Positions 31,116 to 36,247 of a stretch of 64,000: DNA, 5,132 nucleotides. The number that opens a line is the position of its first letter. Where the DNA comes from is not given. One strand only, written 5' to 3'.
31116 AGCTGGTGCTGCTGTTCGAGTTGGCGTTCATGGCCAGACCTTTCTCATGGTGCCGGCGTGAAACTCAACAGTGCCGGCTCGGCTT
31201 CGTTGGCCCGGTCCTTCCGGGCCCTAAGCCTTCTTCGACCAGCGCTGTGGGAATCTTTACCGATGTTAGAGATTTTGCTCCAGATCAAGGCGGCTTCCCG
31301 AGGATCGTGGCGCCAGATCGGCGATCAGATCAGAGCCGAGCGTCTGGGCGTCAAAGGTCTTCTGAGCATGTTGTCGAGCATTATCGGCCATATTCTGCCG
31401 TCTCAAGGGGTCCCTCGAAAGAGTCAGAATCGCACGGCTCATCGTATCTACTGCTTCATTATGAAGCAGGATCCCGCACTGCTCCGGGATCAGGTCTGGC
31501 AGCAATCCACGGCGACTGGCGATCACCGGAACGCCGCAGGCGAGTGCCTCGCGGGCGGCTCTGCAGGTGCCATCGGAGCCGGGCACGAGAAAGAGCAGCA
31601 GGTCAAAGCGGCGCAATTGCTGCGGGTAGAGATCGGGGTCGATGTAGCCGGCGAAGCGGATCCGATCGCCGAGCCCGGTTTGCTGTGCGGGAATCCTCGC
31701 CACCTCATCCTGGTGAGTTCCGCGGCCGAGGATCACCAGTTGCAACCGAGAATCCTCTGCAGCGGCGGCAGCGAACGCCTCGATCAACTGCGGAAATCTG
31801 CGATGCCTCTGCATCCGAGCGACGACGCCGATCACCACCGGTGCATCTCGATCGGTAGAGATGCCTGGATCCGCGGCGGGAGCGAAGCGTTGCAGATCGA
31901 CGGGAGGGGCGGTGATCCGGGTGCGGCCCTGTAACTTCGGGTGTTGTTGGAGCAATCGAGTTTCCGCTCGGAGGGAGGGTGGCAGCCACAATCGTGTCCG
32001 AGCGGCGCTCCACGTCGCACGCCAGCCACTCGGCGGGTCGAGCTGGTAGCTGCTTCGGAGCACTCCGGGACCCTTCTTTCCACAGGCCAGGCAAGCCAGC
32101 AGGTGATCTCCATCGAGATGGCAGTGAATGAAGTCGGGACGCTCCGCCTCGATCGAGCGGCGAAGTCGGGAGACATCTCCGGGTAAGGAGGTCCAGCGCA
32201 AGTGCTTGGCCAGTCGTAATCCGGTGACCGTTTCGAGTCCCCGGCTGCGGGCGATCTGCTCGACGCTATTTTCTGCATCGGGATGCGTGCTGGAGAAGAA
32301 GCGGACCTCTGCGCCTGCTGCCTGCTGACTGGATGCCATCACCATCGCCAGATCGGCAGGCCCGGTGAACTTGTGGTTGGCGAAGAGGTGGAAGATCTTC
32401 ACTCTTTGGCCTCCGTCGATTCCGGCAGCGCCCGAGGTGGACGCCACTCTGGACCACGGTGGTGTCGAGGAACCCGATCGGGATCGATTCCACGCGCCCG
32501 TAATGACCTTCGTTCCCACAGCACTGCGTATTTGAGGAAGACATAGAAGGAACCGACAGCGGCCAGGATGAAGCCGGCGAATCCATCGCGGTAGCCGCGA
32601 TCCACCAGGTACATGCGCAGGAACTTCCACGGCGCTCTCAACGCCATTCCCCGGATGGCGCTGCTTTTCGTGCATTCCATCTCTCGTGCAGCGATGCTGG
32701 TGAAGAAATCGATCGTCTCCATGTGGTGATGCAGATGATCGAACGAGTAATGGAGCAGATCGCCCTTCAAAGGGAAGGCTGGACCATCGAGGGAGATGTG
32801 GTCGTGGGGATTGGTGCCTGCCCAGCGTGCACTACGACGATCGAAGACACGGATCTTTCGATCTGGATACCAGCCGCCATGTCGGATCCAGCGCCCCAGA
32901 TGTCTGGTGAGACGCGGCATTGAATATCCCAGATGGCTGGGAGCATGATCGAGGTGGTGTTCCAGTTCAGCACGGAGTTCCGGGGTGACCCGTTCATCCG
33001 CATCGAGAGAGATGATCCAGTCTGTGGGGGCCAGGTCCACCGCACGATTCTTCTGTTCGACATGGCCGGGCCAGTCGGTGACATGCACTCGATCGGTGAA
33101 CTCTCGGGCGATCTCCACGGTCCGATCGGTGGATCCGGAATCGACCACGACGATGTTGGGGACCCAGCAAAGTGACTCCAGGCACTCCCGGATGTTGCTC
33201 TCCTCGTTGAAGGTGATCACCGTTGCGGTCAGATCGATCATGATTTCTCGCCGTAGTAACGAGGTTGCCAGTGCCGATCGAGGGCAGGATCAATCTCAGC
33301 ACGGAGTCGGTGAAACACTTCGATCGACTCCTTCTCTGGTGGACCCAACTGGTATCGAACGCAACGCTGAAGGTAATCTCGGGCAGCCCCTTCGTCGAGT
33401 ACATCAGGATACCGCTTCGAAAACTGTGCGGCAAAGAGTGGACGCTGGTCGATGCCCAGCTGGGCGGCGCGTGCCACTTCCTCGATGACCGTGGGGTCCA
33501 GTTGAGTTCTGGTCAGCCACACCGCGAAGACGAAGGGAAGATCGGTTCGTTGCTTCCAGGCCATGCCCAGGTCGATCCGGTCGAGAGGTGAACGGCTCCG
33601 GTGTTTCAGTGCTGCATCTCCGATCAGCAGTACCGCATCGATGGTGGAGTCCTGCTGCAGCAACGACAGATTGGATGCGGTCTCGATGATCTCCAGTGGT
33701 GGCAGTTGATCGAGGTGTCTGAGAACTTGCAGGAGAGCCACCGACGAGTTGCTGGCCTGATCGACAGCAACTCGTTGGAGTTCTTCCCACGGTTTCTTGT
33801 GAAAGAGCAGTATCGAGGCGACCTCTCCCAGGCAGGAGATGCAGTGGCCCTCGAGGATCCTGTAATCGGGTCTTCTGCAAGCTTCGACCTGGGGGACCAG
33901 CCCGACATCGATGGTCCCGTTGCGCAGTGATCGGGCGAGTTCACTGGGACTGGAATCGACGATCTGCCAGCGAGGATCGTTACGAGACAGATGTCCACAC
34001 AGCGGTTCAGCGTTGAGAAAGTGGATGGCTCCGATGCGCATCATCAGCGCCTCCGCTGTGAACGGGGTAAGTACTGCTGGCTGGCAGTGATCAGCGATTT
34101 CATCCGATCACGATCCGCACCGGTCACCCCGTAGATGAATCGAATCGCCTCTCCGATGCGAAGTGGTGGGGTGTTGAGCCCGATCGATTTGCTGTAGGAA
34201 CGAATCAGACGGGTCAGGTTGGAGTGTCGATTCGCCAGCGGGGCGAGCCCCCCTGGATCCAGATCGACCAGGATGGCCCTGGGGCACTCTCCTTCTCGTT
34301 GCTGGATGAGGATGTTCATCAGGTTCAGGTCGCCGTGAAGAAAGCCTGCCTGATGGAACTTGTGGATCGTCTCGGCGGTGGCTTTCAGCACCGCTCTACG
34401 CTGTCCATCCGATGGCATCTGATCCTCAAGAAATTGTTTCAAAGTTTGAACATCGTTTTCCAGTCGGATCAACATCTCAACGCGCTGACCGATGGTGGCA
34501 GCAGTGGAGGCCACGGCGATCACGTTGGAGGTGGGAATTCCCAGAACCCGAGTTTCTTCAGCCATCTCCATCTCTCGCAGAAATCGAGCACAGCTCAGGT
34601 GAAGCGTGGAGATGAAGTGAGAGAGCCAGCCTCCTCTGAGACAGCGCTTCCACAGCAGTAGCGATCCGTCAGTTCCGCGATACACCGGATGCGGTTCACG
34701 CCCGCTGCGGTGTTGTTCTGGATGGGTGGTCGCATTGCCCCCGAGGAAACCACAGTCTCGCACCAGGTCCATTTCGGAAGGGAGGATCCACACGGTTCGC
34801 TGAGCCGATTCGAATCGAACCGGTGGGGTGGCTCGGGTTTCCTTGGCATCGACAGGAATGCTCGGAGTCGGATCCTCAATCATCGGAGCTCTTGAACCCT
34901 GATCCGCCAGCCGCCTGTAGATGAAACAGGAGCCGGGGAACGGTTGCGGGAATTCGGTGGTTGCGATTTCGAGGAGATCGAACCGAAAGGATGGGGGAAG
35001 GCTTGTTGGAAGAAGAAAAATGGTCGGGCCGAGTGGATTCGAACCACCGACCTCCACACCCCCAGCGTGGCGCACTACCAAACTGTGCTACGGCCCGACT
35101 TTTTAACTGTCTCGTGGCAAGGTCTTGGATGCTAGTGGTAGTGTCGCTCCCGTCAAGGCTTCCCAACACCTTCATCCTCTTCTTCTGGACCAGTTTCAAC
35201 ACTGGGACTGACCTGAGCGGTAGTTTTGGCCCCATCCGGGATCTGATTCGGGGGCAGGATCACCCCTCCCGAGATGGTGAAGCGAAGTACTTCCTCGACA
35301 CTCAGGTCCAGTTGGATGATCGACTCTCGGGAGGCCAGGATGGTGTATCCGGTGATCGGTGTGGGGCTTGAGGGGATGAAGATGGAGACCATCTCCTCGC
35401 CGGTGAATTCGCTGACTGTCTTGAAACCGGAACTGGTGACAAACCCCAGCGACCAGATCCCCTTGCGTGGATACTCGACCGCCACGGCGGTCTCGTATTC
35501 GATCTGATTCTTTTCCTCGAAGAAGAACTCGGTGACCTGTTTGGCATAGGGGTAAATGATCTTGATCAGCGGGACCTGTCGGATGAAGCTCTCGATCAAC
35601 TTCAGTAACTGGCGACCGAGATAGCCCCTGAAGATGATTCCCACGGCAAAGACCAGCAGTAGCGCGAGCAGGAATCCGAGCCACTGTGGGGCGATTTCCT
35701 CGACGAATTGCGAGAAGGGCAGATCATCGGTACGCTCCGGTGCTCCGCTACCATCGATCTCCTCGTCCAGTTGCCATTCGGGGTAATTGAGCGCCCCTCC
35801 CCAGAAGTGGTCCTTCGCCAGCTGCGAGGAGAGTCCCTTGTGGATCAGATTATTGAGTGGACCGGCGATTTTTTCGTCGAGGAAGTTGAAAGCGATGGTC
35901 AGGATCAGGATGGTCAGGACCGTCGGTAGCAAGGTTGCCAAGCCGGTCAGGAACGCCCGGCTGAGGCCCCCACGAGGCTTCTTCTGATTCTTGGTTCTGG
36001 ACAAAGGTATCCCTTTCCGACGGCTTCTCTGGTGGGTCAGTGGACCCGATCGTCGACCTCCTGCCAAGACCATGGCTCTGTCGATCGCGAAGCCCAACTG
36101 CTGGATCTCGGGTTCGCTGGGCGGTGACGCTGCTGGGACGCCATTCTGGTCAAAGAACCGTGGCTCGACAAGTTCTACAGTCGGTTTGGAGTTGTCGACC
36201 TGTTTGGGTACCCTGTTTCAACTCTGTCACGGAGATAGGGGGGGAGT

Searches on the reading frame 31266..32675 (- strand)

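Call 79: search_protein_families(library=pfam, proteins=[window:31266-32675:-], max_evalue=0.00001)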
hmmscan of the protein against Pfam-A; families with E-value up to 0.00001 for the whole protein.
window:31266-32675:- (469 aa): 5 families
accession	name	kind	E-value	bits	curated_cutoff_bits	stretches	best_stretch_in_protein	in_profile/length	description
PF00534.26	Glycos_transf_1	-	1.7e-22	80.2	26.4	1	278-435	14-171/172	Glycosyl transferases group 1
PF13692.12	Glyco_trans_1_4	-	1.2e-18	68.1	27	1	281-422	3-142/142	Glycosyl transferases group 1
PF13524.12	Glyco_trans_1_2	-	1.2e-09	38.7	25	1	301-444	5-136/144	Glycosyl transferase-like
PF13439.12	Glyco_transf_4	-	2.4e-09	37.9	28.5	1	113-231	11-138/170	Glycosyltransferase Family 4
PF13579.12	Glyco_trans_4_4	-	1.6e-07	32.2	29.7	1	105-230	2-117/158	Glycosyl transferase 4-like domain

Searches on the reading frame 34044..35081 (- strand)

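Call 80: search_protein_families(library=pfam, proteins=[window:34044-35081:-], max_evalue=0.00001)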
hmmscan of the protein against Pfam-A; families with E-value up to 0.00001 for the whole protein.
window:34044-35081:- (345 aa): 1 family
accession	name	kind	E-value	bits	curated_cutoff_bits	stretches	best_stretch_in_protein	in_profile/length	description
PF06293.20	Kdo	-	3.5e-20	72.8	21.3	1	149-297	37-191/207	Lipopolysaccharide kinase (Kdo/WaaP) family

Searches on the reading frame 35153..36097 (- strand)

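Call 80: search_protein_families(library=pfam, proteins=[window:35153-36097:-], max_evalue=0.00001)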
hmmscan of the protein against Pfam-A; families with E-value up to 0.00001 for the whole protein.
window:35153-36097:- (314 aa): 1 family
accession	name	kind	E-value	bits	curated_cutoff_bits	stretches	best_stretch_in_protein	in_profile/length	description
PF04367.18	DUF502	-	3.6e-29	101.2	23.8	1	143-248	1-106/107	Protein of unknown function (DUF502)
